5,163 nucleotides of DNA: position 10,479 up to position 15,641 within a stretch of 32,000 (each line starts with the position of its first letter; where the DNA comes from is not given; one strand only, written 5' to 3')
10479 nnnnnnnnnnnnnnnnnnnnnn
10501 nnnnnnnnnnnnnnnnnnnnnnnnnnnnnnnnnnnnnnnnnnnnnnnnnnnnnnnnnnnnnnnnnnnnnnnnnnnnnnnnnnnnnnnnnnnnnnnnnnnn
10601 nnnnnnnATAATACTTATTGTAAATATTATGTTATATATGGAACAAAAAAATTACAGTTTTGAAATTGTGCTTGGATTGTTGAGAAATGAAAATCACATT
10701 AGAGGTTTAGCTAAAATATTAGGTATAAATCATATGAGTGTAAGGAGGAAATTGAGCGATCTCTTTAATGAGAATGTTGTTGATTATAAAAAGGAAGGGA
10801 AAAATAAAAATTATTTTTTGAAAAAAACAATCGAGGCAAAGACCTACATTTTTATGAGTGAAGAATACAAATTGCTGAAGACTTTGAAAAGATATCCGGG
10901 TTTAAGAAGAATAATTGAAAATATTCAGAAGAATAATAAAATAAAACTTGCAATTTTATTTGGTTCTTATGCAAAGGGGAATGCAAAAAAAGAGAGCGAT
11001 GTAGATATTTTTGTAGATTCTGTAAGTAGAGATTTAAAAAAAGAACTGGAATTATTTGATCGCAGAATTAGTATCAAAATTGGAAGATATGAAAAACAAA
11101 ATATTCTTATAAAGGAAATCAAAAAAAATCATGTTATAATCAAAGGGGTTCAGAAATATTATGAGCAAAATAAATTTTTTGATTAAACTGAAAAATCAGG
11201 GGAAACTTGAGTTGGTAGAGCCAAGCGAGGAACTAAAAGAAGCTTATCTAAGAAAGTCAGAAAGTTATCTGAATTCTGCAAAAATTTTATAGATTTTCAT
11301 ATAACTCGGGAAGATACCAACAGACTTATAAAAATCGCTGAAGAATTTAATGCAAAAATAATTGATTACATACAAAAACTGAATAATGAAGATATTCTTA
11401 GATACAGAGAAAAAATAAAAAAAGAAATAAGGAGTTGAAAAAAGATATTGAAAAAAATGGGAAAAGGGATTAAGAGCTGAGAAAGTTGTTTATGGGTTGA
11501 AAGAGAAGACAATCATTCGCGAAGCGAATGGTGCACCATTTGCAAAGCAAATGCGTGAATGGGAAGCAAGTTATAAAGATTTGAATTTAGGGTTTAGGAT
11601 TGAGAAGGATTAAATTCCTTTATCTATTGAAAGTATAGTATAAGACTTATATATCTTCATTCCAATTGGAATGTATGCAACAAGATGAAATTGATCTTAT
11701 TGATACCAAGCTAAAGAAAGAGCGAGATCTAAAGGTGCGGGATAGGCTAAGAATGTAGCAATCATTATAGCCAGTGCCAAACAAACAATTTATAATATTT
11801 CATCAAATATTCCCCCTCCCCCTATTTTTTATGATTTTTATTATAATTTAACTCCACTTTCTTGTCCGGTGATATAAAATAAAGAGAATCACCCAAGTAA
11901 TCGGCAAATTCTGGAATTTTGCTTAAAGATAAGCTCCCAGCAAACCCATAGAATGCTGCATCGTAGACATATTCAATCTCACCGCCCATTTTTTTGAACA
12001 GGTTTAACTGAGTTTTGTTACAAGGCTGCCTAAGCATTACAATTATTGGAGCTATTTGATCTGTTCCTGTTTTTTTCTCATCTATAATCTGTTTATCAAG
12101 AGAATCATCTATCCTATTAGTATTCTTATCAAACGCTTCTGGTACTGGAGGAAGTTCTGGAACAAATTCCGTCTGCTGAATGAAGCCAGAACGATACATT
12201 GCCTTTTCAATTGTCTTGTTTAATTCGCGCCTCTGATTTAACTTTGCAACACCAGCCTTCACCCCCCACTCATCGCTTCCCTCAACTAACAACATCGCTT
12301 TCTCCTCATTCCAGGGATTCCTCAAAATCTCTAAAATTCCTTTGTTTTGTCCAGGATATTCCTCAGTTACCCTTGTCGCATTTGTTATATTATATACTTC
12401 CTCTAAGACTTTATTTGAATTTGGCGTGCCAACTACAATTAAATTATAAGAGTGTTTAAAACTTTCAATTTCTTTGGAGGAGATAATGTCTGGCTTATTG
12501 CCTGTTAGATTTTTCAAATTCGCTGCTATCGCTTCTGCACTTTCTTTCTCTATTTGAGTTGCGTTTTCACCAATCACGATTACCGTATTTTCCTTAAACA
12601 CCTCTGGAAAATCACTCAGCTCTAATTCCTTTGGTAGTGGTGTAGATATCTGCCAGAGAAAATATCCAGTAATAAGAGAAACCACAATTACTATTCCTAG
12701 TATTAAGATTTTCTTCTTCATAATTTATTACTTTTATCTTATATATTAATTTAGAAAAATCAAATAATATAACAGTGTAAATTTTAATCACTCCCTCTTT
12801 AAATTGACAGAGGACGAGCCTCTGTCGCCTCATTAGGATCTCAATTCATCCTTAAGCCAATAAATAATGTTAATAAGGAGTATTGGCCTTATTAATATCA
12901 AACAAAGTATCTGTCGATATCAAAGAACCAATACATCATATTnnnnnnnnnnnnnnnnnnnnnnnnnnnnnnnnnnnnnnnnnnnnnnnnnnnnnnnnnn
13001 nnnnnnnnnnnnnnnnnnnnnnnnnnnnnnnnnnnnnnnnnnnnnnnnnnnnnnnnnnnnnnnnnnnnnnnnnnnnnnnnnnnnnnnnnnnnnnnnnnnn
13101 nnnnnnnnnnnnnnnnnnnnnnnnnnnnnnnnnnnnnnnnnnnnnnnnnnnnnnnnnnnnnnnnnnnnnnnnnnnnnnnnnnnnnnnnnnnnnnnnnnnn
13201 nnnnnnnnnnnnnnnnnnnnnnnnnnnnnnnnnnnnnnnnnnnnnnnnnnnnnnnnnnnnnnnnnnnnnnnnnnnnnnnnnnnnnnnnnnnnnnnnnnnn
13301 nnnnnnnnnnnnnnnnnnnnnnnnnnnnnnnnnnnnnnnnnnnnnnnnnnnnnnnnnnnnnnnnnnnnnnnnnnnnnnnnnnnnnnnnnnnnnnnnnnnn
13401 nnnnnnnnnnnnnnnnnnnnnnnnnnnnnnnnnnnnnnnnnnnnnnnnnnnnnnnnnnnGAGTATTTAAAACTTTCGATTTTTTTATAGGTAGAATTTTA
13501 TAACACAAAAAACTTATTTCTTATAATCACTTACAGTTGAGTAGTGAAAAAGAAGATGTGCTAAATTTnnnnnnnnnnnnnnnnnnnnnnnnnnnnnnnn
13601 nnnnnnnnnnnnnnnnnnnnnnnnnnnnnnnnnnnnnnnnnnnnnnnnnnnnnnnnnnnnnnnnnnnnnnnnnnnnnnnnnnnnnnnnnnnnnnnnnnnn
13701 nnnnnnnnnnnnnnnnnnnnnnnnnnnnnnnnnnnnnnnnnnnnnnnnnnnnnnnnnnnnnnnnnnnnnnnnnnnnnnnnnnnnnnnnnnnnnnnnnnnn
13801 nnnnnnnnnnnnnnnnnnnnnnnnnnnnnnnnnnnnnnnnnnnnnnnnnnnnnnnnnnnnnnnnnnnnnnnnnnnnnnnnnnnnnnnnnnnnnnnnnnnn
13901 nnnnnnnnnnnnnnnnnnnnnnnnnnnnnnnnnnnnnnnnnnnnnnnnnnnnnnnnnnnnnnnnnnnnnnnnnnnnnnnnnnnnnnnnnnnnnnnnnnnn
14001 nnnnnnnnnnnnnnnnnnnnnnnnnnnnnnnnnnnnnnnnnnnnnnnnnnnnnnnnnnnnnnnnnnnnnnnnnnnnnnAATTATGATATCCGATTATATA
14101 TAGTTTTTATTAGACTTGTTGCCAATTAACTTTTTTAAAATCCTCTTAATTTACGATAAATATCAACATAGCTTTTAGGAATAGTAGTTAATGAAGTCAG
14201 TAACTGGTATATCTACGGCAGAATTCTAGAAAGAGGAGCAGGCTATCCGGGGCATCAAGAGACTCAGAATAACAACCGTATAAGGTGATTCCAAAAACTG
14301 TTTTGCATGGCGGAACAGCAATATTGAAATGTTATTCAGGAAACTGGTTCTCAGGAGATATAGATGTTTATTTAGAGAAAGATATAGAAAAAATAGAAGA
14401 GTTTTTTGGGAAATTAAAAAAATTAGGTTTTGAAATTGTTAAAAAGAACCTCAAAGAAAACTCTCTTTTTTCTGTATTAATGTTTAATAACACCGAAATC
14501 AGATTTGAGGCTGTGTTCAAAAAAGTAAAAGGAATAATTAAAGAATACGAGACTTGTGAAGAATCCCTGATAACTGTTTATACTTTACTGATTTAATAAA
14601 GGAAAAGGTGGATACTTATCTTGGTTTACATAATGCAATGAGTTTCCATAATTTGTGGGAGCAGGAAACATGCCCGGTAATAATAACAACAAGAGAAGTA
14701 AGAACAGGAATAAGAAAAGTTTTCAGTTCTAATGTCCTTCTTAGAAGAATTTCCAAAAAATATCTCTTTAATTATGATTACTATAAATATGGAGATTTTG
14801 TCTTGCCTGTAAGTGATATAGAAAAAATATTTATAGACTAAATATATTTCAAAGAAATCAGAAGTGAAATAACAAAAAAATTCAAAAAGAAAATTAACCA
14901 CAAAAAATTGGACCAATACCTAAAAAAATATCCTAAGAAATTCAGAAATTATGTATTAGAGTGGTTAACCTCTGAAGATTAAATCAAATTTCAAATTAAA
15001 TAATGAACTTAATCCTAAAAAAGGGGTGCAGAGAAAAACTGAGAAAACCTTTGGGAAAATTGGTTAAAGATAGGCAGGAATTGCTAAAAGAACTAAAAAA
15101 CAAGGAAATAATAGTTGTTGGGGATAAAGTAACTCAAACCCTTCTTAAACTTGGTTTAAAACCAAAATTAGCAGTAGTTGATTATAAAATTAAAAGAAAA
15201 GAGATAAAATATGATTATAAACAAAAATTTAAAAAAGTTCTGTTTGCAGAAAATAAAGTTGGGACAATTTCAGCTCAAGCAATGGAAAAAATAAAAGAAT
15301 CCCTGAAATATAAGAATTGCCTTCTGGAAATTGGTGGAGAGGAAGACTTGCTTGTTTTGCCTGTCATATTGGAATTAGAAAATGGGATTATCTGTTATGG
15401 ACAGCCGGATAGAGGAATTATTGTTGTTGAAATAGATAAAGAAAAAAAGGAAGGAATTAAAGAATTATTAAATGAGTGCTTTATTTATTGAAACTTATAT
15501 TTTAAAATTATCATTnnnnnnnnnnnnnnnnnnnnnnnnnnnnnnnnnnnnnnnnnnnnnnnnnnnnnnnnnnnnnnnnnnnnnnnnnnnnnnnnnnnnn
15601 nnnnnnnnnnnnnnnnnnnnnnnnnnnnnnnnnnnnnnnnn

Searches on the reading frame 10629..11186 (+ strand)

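Call 46: search_protein_families(library=pfam, proteins=[window:10629-11186:+], max_evalue=0.01)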
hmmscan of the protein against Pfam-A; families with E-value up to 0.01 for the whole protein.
window:10629-11186:+ (185 aa): 4 families
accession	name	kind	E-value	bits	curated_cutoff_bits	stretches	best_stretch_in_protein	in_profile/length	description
PF18765.7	Polbeta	-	2.5e-11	44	26.9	1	94-169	2-85/93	Polymerase beta, Nucleotidyltransferase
PF01909.29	NTP_transf_2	-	9.2e-11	42.4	21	1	92-163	1-57/93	Nucleotidyltransferase domain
PF22600.2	MTPAP-like_central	-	0.00038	21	27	1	91-151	28-71/139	Poly(A) RNA polymerase, mitochondrial-like, central palm domain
PF02002.24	TFIIE_alpha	-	0.0096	16.2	22.9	1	27-89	33-88/105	TFIIE alpha subunit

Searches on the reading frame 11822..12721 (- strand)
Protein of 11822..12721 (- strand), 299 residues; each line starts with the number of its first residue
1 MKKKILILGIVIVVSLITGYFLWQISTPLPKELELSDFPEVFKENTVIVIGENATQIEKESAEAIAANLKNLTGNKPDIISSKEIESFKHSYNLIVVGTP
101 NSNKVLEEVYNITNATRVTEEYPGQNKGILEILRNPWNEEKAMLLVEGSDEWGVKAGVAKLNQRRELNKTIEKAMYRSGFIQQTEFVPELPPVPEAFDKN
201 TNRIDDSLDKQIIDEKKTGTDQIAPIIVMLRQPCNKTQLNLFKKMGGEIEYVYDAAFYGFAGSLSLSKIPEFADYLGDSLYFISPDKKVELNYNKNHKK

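Call 46: search_protein_families(library=pfam, proteins=[window:11822-12721:-], max_evalue=0.01)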
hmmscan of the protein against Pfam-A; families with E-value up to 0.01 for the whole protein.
window:11822-12721:- (299 aa): 2 families
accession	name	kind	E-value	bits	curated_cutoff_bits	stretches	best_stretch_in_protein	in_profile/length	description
PF05124.17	S_layer_C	-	0.00017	21.7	23.9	0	76-160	94-172/177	S-layer like family, outer domain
PF03170.19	BcsB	-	0.0068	15.2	21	0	109-166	209-267/606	Bacterial cellulose synthase subunit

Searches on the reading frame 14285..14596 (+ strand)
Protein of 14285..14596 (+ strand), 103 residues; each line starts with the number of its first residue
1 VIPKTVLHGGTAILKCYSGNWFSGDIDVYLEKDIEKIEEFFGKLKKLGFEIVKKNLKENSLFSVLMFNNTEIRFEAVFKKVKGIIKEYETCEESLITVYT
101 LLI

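Call 46: search_protein_families(library=pfam, proteins=[window:14285-14596:+], max_evalue=0.01)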
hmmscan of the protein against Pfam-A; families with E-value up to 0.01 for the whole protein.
window:14285-14596:+ (103 aa): 1 family
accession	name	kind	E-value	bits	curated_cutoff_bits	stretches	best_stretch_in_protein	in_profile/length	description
PF08843.17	AbiEii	-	0.00024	21.6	22.5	1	4-49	14-64/238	Nucleotidyl transferase AbiEii toxin, Type IV TA system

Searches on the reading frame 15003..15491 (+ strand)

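Call 46: search_protein_families(library=pfam, proteins=[window:15003-15491:+], max_evalue=0.01)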
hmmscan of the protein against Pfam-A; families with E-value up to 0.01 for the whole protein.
window:15003-15491:+ (162 aa): 2 families
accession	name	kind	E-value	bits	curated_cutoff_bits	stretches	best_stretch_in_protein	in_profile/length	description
PF04019.17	DUF359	-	1.2e-31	109.4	25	1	43-158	1-124/126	Protein of unknown function (DUF359)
PF01973.23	MptE-like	-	0.00066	19.9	34.6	1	25-82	41-99/171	6-hydroxymethylpterin diphosphokinase MptE-like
